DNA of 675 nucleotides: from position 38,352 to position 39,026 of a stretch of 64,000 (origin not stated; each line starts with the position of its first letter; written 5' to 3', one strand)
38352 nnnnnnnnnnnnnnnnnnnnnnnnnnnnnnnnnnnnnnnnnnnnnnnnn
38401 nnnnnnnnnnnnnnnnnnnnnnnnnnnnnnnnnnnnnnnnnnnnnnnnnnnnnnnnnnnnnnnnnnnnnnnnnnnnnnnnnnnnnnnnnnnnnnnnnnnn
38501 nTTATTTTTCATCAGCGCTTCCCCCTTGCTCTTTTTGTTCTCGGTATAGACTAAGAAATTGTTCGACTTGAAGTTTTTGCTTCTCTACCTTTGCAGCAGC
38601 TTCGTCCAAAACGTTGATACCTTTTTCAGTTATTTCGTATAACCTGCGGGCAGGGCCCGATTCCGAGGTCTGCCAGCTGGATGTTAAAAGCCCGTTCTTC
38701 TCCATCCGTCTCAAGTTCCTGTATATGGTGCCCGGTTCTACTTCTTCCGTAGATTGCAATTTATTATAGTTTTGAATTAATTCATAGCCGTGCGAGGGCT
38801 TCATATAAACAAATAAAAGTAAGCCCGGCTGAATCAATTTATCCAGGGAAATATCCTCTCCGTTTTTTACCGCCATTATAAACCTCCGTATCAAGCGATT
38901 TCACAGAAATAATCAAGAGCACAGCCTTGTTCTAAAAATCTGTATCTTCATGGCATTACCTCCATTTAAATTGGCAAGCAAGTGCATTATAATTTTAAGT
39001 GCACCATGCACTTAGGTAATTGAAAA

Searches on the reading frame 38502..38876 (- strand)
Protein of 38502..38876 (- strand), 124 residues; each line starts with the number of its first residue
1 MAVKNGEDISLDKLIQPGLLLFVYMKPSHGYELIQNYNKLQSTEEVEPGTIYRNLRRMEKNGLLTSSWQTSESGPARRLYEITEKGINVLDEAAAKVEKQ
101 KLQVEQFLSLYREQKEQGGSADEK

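Call 6: search_protein_families(library=pfam, proteins=[window:38502-38876:-], max_evalue=0.01)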
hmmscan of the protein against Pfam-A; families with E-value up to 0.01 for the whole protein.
window:38502-38876:- (124 aa): 2 families
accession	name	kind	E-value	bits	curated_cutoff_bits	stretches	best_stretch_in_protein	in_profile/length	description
PF03551.20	PadR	-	4.1e-20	72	27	1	20-91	2-74/75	Transcriptional regulator PadR-like family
PF01047.28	MarR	-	0.0082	16.5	24.6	0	38-67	21-50/59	MarR family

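Call 10: find_encoding_contigs(protein=window:38502-38876:-, flank=10000, max_places=10)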
Protein window:38502-38876:- (124 aa): 1 contig read that carries it; 1 place shown.
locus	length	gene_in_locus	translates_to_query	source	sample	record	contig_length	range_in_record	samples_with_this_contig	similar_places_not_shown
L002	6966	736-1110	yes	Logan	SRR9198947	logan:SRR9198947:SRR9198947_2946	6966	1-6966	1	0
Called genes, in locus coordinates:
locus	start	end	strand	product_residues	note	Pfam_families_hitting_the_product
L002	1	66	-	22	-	?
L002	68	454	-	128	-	PF03551:PadR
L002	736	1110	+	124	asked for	PF03551:PadR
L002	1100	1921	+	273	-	PF13531:SBP_bac_11, PF01547:SBP_bac_1 (weak)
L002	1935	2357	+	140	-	-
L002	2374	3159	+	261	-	PF04002:RadC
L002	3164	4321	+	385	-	PF16983:MFS_MOT1, PF00916:Sulfate_transp, PF16983:MFS_MOT1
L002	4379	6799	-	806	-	PF13567:DUF4131, PF03772:Competence, PF00753:Lactamase_B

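Call 19: find_homologous_proteins(query=window:38502-38876:-, max_evalue=0.00001)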
Query window:38502-38876:- (124 aa): 72 proteins with E <= 0.00001 among 76 candidates.
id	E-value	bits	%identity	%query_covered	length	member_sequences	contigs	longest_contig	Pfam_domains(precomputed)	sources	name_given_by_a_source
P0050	1.1e-73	262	100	100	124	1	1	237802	PF03551.21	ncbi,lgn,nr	ncbi:MAG: PadR family transcriptional regulator [Firmicutes bacterium]|nr:PadR family transcriptiona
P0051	1.5e-73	262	99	100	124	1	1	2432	PF03551.21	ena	-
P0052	7.0e-70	250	94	100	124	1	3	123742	PF03551.21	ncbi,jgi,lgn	-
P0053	4.8e-61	222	84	100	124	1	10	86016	PF03551.21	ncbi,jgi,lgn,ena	jgi:poly-beta-hydroxybutyrate-responsive repressor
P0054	2.4e-60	219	82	99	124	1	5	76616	PF03551.21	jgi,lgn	-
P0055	5.5e-57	209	78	99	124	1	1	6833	PF03551.21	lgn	-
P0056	2.3e-53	197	75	99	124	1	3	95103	PF03551.21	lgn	-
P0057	4.7e-46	173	66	99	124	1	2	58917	PF03551.21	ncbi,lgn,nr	ncbi:MAG: PadR family transcriptional regulator [Clostridiales bacterium]|nr:PadR family transcripti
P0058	5.1e-42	160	65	90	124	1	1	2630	PF03551.21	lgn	-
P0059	4.9e-41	157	63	94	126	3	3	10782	PF03551.21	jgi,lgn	jgi:DNA-binding PadR family transcriptional regulator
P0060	1.7e-40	155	60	98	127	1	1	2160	PF03551.21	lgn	-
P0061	2.6e-40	155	66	89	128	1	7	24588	PF03551.21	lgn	-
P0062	1.0e-39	153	63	90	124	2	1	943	PF03551.21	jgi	-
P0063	2.7e-39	152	60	91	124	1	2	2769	PF03551.21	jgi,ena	-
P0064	7.7e-39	150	65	85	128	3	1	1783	PF03551.21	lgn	-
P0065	9.9e-39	150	64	88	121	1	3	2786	PF03551.21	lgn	-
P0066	2.6e-38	148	60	94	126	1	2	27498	PF03551.21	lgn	-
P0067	2.6e-38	148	61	94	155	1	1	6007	PF03551.21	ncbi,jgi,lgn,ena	-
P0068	6.9e-38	147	61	91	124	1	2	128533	PF03551.21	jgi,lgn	-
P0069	1.5e-37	146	59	95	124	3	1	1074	PF03551.21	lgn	-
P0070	1.7e-37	146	60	90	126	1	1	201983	PF03551.21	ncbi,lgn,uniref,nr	ncbi:poly-beta-hydroxybutyrate-responsive repressor [Desulfotomaculum arcticum]|uniref:Poly-beta-hyd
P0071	2.6e-37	145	59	94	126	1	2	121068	PF03551.21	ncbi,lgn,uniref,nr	ncbi:PadR family transcriptional regulator [Desulfotruncus alcoholivorax]|uniref:PadR family transcr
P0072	3.2e-37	145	60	90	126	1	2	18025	PF03551.21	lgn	-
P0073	4.3e-37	144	61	93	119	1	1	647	PF03551.21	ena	-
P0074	5.7e-37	144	61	91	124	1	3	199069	PF03551.21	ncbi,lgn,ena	-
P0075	6.3e-37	144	60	90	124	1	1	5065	PF03551.21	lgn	-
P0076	6.4e-37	144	60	90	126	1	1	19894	PF03551.21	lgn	-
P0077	7.1e-37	144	57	98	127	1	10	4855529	PF03551.21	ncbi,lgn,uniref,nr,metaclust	ncbi:PadR family transcriptional regulator [Desulfoscipio gibsoniae]|uniref:Putative transcriptional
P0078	8.5e-37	143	59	90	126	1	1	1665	PF03551.21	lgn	-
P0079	1.2e-36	143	57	98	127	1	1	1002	PF03551.21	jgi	jgi:poly-beta-hydroxybutyrate-responsive repressor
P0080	1.7e-36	143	58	94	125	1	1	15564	PF03551.21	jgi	-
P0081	4.5e-36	141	57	97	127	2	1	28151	PF03551.21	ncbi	-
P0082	4.6e-36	141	59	90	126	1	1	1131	PF03551.21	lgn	-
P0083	1.5e-35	139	61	89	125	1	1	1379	PF03551.21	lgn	-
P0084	3.8e-35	138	58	88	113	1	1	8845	PF03551.21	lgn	-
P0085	7.9e-35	137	59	88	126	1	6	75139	PF03551.21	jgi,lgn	jgi:DNA-binding PadR family transcriptional regulator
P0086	1.2e-34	137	60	88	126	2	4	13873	PF03551.21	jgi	-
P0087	2.2e-34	136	55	96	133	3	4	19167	PF03551.21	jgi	-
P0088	2.6e-34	135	56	94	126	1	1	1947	PF03551.21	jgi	-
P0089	4.5e-34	135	53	94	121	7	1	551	PF03551.21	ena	-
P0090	1.3e-33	133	55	95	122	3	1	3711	PF03551.21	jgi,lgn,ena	-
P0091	8.2e-33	131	51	98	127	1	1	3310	PF03551.21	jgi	-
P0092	5.2e-31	125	55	89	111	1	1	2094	PF03551.21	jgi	-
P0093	2.5e-29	119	53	89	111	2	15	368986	PF03551.21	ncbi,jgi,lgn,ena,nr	ncbi:MAG TPA: PadR family transcriptional regulator [Desulfotomaculum sp.]|nr:MAG: hypothetical prot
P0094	7.4e-24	102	50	82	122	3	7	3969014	PF03551.21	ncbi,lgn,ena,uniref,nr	ncbi:PadR family transcriptional regulator [Desulforamulus ruminis]|uniref:Transcriptional regulator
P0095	1.6e-23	101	49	82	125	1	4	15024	PF03551.21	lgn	-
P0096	1.7e-23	101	49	91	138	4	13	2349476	PF03551.21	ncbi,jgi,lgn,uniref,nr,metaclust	ncbi:PadR family transcriptional regulator [Candidatus Desulforudis audaxviator]|uniref:Transcriptio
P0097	2.2e-23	100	50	91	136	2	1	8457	PF03551.21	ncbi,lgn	-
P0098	2.3e-23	100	50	81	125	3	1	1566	PF03551.21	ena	-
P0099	2.4e-22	97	50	83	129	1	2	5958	PF03551.21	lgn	-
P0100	2.6e-22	97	48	79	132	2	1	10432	PF03551.21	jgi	-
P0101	2.7e-22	97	47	85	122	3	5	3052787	PF03551.21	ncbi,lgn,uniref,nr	ncbi:PadR family transcriptional regulator [Desulfotomaculum nigrificans]|uniref:PadR family transcr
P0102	7.5e-22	95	48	85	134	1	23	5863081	PF03551.21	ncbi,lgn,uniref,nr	ncbi:putative transcriptional regulator [Desulfosporosinus orientis DSM 765]|uniref:Putative transcr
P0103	1.0e-21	95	46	84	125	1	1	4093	PF03551.21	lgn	-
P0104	1.2e-21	95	46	84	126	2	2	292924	PF03551.21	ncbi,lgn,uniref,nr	ncbi:MAG: PadR family transcriptional regulator [Bacillota bacterium]|uniref:PadR family transcripti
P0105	2.2e-21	94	46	91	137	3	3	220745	PF03551.21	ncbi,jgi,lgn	ncbi:MAG: PadR family transcriptional regulator [Bacillota bacterium]|jgi:poly-beta-hydroxybutyrate-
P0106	2.7e-21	93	46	85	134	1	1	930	PF03551.21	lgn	-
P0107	1.2e-20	91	43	90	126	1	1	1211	PF03551.21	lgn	-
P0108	1.3e-20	91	48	83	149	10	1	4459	PF03551.21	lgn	-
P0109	1.5e-20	91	48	82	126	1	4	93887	PF03551.21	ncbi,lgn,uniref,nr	ncbi:PadR family transcriptional regulator [Desulfofalx alkaliphila]|uniref:PadR family transcriptio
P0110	1.8e-20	91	43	88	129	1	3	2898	PF03551.21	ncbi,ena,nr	ncbi:PadR family transcriptional regulator [Dehalococcoidales bacterium]|nr:PadR family transcriptio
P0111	2.1e-20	91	44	84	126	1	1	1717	PF03551.21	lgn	-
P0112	2.3e-20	91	47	82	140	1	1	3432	PF03551.21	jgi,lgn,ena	-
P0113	4.4e-20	90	45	84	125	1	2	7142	PF03551.21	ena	-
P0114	5.6e-20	89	43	88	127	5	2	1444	PF03551.21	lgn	-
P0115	6.4e-20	89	45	79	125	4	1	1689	PF03551.21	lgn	-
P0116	8.6e-20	89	47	68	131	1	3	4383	PF03551.21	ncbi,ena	-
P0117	1.0e-19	88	45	79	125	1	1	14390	PF03551.21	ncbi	-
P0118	5.9e-18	83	62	53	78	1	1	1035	PF03551.21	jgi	-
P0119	1.1e-15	75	48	68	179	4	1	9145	PF03551.21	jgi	jgi:poly-beta-hydroxybutyrate-responsive repressor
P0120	3.1e-12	64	39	82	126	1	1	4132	PF03551.21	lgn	-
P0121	1.4e-11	62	45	67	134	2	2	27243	PF03551.21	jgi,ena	jgi:DNA-binding PadR family transcriptional regulator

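Call 20: find_encoding_contigs(protein=P0052, flank=10000, max_places=2)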
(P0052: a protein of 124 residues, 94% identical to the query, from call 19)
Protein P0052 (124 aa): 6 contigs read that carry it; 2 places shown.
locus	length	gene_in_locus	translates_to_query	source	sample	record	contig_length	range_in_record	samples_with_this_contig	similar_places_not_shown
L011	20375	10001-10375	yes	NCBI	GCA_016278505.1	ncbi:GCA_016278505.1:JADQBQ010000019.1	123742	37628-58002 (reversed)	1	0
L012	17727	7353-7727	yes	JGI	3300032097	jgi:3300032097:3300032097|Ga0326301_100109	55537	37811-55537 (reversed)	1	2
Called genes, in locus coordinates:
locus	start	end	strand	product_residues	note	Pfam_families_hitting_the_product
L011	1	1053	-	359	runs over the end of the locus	PF01758:SBF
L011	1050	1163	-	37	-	-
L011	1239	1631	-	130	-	PF04055:Radical_SAM (weak)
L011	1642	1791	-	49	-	-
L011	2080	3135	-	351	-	PF03773:ArsP_1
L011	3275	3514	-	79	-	PF13192:Thioredoxin_3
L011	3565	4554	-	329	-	PF13593:SBF_like, PF01758:SBF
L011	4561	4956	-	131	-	PF12840:HTH_20, PF01022:HTH_5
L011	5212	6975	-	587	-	PF00672:HAMP, PF00989:PAS (weak), PF08448:PAS_4 (weak), PF13188:PAS_8 (faint), PF13426:PAS_9, PF00512:HisKA, PF02518:HATPase_c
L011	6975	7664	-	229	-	PF00072:Response_reg, PF00486:Trans_reg_C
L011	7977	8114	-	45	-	-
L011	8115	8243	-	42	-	-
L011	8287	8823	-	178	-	PF03773:ArsP_1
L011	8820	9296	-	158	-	-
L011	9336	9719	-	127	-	PF03551:PadR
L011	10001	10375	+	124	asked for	PF03551:PadR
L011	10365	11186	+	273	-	PF13531:SBP_bac_11, PF01547:SBP_bac_1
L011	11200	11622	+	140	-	-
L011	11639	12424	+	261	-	PF04002:RadC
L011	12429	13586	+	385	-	PF16983:MFS_MOT1, PF00916:Sulfate_transp, PF16983:MFS_MOT1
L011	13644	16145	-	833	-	PF13567:DUF4131, PF03772:Competence, PF00753:Lactamase_B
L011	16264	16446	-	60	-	PF09723:Zn_ribbon_8 (faint)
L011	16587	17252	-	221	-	PF10531:SLBB, PF14520:HHH_5 (faint), PF00633:HHH (faint), PF12836:HHH_3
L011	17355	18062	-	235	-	PF20730:YetF_N (weak), PF04239:DUF421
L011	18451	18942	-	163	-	-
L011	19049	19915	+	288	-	PF03328:HpcH_HpaI, PF15617:C-C_Bond_Lyase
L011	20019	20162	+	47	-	-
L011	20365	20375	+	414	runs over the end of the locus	PF02417:Chromate_transp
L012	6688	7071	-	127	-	PF03551:PadR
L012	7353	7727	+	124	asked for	PF03551:PadR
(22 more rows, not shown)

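Call 21: find_encoding_contigs(protein=P0053, flank=10000, max_places=2)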
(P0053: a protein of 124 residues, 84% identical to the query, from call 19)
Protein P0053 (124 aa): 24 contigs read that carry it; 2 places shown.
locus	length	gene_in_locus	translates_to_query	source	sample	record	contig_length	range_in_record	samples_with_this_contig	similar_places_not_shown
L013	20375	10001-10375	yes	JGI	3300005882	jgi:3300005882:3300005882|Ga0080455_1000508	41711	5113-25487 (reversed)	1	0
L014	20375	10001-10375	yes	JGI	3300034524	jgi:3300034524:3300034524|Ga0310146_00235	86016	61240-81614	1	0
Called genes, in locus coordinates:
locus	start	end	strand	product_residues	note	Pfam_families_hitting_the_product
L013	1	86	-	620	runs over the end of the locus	PF00111:Fer2, PF17651:Raco_middle, PF14574:RACo_C_ter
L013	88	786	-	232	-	-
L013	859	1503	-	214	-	PF02607:B12-binding_2, PF02310:B12-binding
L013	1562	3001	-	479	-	PF06253:MTTB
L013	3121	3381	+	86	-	-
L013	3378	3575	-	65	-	-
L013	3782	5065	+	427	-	PF03063:Prismane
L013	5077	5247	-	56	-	-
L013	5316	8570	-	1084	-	PF25596:CPSase_L_D1, PF02222:ATP-grasp, PF02786:CPSase_L_D2, PF07478:Dala_Dala_lig_C, PF02787:CPSase_L_D3, PF25596:CPSase_L_D1, PF02222:ATP-grasp, PF02786:CPSase_L_D2, +6 more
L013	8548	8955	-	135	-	-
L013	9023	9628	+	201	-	PF01209:Ubie_methyltran (faint), PF02353:CMAS (weak), PF13847:Methyltransf_31 (weak), PF08241:Methyltransf_11, PF13649:Methyltransf_25, PF11127:YgaP-like_TM (weak)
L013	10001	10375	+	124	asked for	PF03551:PadR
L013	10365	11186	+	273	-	PF13531:SBP_bac_11, PF01547:SBP_bac_1 (weak)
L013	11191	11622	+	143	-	-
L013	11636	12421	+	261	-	PF04002:RadC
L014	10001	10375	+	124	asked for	PF03551:PadR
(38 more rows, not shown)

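Call 22: find_encoding_contigs(protein=P0056, flank=10000, max_places=2)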
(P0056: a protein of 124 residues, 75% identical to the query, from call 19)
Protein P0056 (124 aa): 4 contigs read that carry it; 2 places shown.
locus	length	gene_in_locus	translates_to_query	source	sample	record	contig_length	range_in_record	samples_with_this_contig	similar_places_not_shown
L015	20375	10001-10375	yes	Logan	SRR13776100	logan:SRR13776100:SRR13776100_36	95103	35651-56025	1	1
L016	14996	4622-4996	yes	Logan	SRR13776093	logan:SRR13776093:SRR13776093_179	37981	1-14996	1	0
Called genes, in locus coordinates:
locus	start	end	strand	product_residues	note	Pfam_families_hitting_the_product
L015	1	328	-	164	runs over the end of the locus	-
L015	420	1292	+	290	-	PF03328:HpcH_HpaI, PF15617:C-C_Bond_Lyase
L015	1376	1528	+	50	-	-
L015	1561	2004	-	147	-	-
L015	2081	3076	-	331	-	PF01925:TauE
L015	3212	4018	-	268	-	PF02596:DUF169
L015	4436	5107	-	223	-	PF00027:cNMP_binding, PF13545:HTH_Crp_2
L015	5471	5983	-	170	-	PF19620:DUF6125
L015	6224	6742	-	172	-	PF00881:Nitroreductase, PF14512:TM1586_NiRdase (weak)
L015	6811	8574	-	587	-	PF00672:HAMP, PF00989:PAS, PF08448:PAS_4, PF13426:PAS_9, PF13596:PAS_10 (faint), PF00512:HisKA, PF02518:HATPase_c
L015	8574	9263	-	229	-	PF00072:Response_reg, PF00486:Trans_reg_C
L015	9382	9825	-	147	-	PF13801:Metal_resist, PF07813:LTXXQ, PF16231:DUF4890 (weak)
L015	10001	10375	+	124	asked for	PF03551:PadR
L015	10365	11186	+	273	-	PF13531:SBP_bac_11, PF01547:SBP_bac_1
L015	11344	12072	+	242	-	PF03591:AzlC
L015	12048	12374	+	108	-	PF05437:AzlD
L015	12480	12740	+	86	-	PF12797:Fer4_2 (faint), PF12838:Fer4_7 (faint), PF00037:Fer4 (faint), PF12837:Fer4_6 (faint), PF13237:Fer4_10 (faint), PF13183:Fer4_8 (faint), PF13187:Fer4_9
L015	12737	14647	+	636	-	PF02730:AFOR_N, PF01314:AFOR_C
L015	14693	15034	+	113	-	-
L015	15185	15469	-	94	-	PF13193:AMP-binding_C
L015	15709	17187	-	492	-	PF00474:SSF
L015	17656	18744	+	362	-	PF00044:Gp_dh_N, PF02800:Gp_dh_C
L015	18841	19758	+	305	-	PF01522:Polysacc_deac_1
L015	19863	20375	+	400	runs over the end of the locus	PF13354:Beta-lactamase2, PF07833:Cu_amine_oxidN1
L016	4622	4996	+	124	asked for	PF03551:PadR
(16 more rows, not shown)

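Call 26: find_encoding_contigs(protein=P0077, flank=10000, max_places=1)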
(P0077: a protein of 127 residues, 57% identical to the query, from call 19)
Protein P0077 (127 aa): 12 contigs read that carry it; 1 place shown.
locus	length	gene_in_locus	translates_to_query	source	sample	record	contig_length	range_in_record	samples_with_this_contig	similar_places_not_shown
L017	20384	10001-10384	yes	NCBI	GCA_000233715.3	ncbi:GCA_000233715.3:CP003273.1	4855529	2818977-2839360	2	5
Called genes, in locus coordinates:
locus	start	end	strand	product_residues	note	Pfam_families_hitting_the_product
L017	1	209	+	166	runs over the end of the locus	PF00990:GGDEF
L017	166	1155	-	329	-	PF03460:NIR_SIR_ferr, PF01077:NIR_SIR, PF00037:Fer4 (faint), PF12797:Fer4_2 (faint), PF12838:Fer4_7 (weak), PF13187:Fer4_9 (weak), PF13237:Fer4_10 (weak), PF14697:Fer4_21, +1 more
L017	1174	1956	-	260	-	PF00175:NAD_binding_1, PF10418:DHODB_Fe-S_bind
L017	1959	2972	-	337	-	PF13237:Fer4_10 (faint), PF13534:Fer4_17 (faint), PF14697:Fer4_21 (faint), PF00037:Fer4 (faint), PF12797:Fer4_2 (faint), PF13183:Fer4_8 (weak), PF17179:Fer4_22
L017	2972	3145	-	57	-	-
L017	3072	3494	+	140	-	-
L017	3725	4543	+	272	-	-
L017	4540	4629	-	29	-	PF00591:Glycos_transf_3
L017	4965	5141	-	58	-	-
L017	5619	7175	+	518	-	PF03323:GerA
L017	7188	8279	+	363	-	PF03845:Spore_permease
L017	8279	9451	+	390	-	PF25198:Spore_GerAC_N, PF05504:Spore_GerAC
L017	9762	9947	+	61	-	-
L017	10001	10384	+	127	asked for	PF03551:PadR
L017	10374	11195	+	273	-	PF13531:SBP_bac_11, PF01547:SBP_bac_1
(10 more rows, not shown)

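Call 27: find_encoding_contigs(protein=P0070, flank=10000, max_places=1)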
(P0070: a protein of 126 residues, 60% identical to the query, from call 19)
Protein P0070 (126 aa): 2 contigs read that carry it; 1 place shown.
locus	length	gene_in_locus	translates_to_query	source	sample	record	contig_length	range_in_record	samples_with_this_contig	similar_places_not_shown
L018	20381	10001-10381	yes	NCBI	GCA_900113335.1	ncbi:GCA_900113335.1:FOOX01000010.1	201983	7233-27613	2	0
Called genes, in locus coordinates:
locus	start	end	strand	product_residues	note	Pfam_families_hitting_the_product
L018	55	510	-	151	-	PF00293:NUDIX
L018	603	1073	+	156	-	-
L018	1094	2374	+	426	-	PF02906:Fe_hyd_lg_C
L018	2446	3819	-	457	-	PF00860:Xan_ur_permease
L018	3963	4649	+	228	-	-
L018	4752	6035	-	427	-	PF03063:Prismane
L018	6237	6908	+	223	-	PF02586:SRAP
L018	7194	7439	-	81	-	-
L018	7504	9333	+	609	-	PF02770:Acyl-CoA_dh_M, PF00441:Acyl-CoA_dh_1, PF22924:ACOX_C_alpha1 (faint), PF12806:Acyl-CoA_dh_C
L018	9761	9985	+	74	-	-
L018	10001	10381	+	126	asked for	PF03551:PadR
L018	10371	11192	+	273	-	PF13531:SBP_bac_11, PF01547:SBP_bac_1 (weak)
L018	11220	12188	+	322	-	PF01925:TauE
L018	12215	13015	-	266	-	PF03649:UPF0014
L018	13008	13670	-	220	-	PF00005:ABC_tran, PF13304:AAA_21 (faint)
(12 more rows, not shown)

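Call 28: find_encoding_contigs(protein=P0057, flank=10000, max_places=1)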
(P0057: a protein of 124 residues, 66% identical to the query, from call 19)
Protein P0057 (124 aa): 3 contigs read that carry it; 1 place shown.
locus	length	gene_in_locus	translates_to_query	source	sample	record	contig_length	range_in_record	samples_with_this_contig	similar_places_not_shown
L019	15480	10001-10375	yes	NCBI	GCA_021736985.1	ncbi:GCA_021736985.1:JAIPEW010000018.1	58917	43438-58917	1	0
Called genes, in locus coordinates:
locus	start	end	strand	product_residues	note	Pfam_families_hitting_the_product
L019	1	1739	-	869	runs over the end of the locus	PF02368:Big_2, PF14478:DUF4430, PF07833:Cu_amine_oxidN1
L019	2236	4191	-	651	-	PF18949:DUF5693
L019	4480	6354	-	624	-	PF12831:FAD_oxidored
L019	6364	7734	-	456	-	PF03816:LytR_cpsA_psr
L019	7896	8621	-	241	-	PF03808:Glyco_tran_WecG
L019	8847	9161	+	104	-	PF00893:Multi_Drug_Res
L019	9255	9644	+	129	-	-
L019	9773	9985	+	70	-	-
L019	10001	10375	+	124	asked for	PF03551:PadR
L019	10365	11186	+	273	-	PF13531:SBP_bac_11, PF01547:SBP_bac_1 (weak)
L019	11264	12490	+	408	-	PF02417:Chromate_transp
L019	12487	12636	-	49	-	-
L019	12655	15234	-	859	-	PF00395:SLH, PF04203:Sortase (faint)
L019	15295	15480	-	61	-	?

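Call 39: search_protein_families(library=ncbifam, proteins=[window:38502-38876:-], max_evalue=0.001)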
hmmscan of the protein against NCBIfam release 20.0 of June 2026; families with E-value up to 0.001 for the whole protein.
window:38502-38876:- (124 aa): 4 families
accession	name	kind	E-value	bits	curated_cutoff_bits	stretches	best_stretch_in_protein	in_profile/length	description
TIGR02719.1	repress_PhaQ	equivalog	1.3e-20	74.1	139.35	1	13-113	23-122/138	poly-beta-hydroxybutyrate-responsive repressor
TIGR03433.1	padR_acidobact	paralog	3.7e-14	52.7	101.8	1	20-108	10-99/101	PadR family transcriptional regulator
NF053635.1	TransRegRv3488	equivalog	8.5e-11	42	140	1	45-98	37-89/98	Rv3488 family transcriptional regulator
NF006931.0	PRK09416.1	equivalog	5e-10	39.7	112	1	23-108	51-133/135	PadR family transcriptional regulator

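Call 60: find_encoding_contigs(protein=P0094, flank=6000, max_places=1)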
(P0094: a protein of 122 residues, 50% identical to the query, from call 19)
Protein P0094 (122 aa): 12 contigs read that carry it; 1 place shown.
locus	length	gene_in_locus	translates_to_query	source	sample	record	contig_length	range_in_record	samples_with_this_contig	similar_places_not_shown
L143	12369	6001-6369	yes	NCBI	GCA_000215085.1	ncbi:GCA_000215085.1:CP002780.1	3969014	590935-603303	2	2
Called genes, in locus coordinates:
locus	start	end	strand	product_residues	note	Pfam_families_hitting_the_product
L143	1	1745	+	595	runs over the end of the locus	PF12729:4HB_MCP_1, PF05227:CHASE3 (weak), PF00672:HAMP, PF00015:MCPsignal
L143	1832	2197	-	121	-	PF23473:LysM3_LYK4_5 (faint), PF01476:LysM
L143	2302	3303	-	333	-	PF10087:DUF2325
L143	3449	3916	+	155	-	PF04892:VanZ-LLP1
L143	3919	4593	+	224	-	PF02698:DUF218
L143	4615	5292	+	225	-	PF10007:DUF2250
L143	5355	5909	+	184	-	PF03167:UDG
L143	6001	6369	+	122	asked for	PF03551:PadR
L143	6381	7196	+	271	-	PF01547:SBP_bac_1 (weak), PF13531:SBP_bac_11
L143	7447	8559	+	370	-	PF00465:Fe-ADH, PF13685:Fe-ADH_2 (weak), PF25137:ADH_Fe_C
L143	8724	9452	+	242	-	PF00392:GntR, PF08220:HTH_DeoR (weak), PF07702:UTRA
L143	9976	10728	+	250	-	PF00005:ABC_tran, PF13304:AAA_21 (faint)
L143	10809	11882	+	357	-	PF09084:NMT1, PF12974:Phosphonate-bd, PF13379:NMT1_2 (weak), PF04069:OpuAC (weak)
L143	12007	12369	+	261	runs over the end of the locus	PF00528:BPD_transp_1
